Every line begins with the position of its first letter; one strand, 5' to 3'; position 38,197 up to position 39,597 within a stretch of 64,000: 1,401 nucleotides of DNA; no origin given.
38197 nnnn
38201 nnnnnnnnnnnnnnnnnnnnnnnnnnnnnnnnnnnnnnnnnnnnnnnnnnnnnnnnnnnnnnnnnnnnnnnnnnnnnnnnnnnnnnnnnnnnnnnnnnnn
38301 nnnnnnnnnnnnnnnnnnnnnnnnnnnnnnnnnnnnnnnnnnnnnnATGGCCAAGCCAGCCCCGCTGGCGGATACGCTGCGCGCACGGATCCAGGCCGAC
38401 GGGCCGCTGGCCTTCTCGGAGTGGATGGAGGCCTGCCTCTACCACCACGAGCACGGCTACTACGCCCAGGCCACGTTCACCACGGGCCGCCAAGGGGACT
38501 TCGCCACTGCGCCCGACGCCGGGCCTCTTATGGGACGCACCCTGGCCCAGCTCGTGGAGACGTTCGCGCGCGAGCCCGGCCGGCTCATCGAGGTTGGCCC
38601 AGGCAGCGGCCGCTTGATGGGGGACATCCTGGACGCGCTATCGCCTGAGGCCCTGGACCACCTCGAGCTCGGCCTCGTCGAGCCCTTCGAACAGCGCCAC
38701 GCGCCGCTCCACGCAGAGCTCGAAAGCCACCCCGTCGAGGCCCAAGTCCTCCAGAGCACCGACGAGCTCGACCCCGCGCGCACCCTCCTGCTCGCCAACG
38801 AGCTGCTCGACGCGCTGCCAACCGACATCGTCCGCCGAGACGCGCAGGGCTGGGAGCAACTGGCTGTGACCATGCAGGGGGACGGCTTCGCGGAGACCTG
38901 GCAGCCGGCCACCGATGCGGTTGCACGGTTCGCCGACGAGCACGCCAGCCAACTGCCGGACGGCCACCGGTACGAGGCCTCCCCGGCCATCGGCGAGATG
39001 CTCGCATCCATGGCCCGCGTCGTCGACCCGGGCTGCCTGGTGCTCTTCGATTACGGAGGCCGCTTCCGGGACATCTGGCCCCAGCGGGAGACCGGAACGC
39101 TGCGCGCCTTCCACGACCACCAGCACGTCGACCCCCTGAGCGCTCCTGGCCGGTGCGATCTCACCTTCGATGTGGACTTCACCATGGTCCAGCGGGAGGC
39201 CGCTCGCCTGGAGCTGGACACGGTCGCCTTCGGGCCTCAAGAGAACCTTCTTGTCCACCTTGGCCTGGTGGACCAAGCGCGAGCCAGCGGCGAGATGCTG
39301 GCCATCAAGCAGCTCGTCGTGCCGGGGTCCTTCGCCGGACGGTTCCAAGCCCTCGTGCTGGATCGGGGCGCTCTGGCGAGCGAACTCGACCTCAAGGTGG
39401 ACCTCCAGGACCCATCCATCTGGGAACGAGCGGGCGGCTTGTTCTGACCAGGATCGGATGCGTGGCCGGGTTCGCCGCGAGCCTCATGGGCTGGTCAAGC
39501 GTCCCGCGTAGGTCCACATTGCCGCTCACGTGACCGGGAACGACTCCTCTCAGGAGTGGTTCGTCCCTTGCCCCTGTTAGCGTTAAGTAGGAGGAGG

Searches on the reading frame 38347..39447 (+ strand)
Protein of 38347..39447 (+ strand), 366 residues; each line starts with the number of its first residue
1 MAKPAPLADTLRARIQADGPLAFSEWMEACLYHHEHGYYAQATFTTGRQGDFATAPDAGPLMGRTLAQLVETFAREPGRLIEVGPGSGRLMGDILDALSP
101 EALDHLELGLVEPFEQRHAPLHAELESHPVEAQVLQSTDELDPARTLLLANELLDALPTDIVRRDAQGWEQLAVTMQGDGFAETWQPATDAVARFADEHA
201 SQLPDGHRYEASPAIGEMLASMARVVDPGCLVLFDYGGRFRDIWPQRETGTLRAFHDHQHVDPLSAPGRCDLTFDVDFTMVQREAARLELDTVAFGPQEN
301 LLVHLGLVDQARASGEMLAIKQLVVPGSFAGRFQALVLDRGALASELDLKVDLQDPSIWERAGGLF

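Call 66: search_protein_families(library=pfam, proteins=[window:38347-39447:+], max_evalue=0.00001)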
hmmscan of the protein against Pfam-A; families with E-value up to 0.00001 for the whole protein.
window:38347-39447:+ (366 aa): 1 family
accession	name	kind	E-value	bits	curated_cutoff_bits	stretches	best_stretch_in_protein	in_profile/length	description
PF02636.23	Methyltransf_28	-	4.3e-45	154.6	23.3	1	62-291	2-244/249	Putative S-adenosyl-L-methionine-dependent methyltransferase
